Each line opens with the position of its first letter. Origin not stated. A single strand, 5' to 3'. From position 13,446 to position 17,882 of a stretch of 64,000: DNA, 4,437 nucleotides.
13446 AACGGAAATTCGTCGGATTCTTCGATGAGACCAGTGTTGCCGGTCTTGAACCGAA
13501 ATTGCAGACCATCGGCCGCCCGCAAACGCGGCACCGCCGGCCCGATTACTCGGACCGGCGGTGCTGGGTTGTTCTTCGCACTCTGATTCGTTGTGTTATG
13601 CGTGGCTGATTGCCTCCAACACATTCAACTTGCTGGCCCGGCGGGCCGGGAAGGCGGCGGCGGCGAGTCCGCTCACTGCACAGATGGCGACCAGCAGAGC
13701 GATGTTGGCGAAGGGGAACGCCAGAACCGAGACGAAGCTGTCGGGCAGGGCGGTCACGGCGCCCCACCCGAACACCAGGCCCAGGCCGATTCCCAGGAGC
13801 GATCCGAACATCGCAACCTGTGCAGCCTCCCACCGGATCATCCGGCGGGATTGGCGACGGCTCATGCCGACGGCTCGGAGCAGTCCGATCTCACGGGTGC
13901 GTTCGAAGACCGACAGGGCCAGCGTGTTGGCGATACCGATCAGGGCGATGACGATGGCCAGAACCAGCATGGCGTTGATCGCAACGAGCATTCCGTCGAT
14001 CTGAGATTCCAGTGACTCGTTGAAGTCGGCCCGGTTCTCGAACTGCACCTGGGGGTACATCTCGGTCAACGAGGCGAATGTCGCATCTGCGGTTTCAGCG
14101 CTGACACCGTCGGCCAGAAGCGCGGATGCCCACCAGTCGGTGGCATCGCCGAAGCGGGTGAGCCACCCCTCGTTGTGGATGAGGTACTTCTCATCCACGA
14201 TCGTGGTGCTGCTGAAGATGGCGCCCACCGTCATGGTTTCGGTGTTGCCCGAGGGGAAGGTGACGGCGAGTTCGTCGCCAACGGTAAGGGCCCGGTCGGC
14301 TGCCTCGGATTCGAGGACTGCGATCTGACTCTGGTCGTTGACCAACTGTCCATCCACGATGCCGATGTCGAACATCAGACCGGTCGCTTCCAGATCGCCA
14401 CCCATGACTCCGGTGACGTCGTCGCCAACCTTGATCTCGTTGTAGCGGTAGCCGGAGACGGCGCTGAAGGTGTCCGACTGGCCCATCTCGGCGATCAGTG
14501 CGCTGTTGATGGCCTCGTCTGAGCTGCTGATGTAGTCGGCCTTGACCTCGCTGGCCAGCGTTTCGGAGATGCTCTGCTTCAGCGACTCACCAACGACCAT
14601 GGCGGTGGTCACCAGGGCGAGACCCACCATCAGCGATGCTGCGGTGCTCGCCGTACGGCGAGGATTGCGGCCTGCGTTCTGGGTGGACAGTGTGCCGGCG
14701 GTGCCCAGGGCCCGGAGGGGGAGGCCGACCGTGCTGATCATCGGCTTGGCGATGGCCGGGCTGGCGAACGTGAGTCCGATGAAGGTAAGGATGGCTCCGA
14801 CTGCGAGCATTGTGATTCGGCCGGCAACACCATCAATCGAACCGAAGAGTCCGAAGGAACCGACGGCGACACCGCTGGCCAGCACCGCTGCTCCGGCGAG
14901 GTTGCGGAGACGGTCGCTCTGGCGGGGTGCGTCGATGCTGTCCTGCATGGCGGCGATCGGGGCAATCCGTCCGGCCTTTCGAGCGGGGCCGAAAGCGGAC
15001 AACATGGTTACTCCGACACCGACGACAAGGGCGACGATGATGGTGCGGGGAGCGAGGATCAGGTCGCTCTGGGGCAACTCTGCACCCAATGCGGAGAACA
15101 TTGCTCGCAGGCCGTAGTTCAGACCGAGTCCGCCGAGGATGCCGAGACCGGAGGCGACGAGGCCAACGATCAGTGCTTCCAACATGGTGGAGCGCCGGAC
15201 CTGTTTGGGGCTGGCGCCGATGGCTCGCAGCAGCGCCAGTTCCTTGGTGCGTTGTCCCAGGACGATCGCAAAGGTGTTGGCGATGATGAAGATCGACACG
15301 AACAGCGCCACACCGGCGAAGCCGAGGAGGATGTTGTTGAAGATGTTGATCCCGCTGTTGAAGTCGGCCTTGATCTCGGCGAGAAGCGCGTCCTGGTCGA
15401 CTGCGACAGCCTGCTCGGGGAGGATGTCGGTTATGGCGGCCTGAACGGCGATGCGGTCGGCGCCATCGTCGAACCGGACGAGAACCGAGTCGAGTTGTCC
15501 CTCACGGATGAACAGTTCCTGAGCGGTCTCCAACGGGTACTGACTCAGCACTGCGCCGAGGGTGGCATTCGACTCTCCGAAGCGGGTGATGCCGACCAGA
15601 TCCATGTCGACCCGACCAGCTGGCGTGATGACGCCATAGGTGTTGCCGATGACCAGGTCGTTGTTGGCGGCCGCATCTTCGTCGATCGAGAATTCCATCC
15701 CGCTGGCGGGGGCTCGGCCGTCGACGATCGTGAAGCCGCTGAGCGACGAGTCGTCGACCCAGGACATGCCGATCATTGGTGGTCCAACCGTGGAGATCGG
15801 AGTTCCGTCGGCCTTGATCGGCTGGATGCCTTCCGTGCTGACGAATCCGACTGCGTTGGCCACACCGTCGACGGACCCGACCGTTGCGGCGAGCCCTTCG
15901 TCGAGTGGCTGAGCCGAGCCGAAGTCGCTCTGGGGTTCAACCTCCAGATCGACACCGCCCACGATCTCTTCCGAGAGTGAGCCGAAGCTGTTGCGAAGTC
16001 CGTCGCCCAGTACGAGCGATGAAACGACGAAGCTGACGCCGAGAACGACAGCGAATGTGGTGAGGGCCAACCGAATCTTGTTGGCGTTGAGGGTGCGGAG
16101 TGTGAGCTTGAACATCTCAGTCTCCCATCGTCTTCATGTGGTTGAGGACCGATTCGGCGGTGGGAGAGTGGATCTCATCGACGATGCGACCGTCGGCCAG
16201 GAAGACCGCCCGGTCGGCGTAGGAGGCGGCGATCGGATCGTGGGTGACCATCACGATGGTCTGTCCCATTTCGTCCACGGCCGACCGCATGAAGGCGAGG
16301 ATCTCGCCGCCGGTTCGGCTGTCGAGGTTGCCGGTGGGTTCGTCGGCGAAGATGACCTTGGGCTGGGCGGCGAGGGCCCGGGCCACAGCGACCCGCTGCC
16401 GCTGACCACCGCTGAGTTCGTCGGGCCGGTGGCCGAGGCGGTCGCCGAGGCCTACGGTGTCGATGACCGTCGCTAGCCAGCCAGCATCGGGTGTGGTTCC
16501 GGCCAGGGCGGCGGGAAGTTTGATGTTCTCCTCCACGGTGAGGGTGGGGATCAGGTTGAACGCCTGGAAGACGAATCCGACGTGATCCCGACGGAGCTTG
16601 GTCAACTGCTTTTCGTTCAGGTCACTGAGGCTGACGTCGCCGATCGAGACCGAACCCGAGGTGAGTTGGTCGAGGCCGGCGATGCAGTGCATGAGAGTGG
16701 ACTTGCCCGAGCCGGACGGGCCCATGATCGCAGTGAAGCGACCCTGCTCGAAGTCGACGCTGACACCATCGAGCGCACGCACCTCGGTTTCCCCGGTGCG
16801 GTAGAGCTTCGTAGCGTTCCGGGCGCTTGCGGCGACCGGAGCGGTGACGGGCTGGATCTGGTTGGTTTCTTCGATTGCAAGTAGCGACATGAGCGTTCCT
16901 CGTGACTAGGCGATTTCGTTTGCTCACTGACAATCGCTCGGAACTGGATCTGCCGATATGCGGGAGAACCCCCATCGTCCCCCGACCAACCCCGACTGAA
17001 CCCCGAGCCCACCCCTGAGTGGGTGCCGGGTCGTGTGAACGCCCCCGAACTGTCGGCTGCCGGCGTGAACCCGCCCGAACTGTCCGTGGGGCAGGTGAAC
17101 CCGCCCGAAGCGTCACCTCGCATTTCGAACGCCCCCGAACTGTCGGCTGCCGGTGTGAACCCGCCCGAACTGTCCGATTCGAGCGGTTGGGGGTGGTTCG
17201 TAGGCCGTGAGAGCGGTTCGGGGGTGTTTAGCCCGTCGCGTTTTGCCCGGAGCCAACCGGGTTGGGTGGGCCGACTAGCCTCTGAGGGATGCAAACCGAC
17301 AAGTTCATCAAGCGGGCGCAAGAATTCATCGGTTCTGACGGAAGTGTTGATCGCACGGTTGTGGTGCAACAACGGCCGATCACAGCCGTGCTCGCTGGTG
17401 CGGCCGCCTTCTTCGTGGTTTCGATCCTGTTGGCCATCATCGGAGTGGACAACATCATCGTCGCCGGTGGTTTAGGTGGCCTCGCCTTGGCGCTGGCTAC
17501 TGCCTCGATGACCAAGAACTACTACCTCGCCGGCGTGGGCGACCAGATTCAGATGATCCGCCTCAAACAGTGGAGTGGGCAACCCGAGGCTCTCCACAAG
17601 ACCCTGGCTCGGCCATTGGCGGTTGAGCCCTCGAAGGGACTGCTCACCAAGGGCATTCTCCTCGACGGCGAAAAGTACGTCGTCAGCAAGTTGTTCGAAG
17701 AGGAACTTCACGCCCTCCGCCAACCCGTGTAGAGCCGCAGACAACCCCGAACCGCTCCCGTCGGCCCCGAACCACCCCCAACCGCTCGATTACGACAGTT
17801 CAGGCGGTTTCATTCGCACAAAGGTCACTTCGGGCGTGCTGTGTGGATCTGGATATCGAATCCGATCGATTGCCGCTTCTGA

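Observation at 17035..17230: Dispersed intergenic repeat family: 20-nt boxes in strictly 30-nt-phased arrays, in both orientations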

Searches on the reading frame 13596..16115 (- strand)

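Call 16: search_protein_families(library=pfam, proteins=[window:13596-16115:-])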
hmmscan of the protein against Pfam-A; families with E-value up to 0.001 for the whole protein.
window:13596-16115:- (839 aa): 2 families
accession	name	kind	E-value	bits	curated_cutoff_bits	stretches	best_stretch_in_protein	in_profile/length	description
PF02687.27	FtsX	-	7.9e-36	123.2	25.5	2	266-385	3-119/120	FtsX-like permease C-terminal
PF12704.14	MacB_PCD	-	7.1e-19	69.3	27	2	17-230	2-206/207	MacB-like periplasmic core domain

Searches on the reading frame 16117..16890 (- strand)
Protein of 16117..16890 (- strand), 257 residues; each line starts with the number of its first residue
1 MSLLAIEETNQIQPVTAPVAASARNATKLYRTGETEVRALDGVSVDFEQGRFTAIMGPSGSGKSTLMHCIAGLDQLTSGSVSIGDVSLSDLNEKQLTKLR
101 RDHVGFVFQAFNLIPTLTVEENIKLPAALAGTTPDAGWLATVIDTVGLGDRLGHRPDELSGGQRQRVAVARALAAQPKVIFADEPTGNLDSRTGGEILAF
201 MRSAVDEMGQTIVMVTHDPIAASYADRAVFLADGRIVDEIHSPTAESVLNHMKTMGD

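Call 16: search_protein_families(library=pfam, proteins=[window:16117-16890:-])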
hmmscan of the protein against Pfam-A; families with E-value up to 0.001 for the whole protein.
window:16117-16890:- (257 aa): 6 families
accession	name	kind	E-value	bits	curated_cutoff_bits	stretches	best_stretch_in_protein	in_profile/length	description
PF00005.33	ABC_tran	-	1.8e-34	119.8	25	1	40-186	1-136/137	ABC transporter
PF02463.25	SMC_N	-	2e-06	27.8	40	1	44-217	19-198/220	RecF/RecN/SMC N terminal domain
PF13555.12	AAA_29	-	2.1e-05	24.6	27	1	40-69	12-41/61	P-loop containing region of AAA domain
PF13476.12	AAA_23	-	4.5e-05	24.6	27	1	38-71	8-40/201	AAA domain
PF13304.12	AAA_21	-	0.00024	21.7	27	0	52-96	1-32/304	AAA domain, putative AbiEii toxin, Type IV TA system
PF03193.22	RsgA_GTPase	-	0.0003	21.1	30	1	28-82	85-138/174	RsgA GTPase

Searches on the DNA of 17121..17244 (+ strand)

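Call 70: search_dna_similar(query=window:17121-17244:+, collection=plasmids, mode=distant, max_evalue=0.01, max_rows=10)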
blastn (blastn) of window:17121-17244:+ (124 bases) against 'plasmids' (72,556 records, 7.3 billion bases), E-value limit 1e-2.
No match.

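Call 71: search_dna_similar(query=window:17121-17244:+, collection=phages, mode=distant, max_evalue=0.01, max_rows=10)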
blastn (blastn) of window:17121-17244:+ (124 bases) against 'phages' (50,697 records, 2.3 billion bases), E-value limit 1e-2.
No match.

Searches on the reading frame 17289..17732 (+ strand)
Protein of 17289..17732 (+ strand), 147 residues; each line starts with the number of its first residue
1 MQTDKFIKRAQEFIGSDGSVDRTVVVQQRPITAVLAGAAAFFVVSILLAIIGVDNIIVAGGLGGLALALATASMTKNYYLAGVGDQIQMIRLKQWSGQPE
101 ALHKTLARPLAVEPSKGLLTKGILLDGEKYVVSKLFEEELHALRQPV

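Call 12: find_encoding_contigs(protein=window:17289-17732:+, flank=3000, max_places=10)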
Protein window:17289-17732:+ (147 aa): 1 contig read that carries it; 1 place shown.
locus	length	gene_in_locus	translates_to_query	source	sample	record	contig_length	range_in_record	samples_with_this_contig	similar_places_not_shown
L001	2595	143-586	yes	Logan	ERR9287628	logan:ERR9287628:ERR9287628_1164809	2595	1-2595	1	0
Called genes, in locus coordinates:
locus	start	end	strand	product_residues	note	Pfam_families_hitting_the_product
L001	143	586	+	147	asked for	-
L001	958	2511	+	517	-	PF02518:HATPase_c (weak), PF13589:HATPase_c_3 (weak)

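Call 16: search_protein_families(library=pfam, proteins=[window:17289-17732:+])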
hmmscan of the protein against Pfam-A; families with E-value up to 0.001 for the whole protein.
window:17289-17732:+ (147 aa): 0 families

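Call 75: search_protein_families(library=padloc, proteins=[window:17289-17732:+], max_evalue=0.01)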
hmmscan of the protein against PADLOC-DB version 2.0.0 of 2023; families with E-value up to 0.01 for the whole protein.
window:17289-17732:+ (147 aa): 0 families
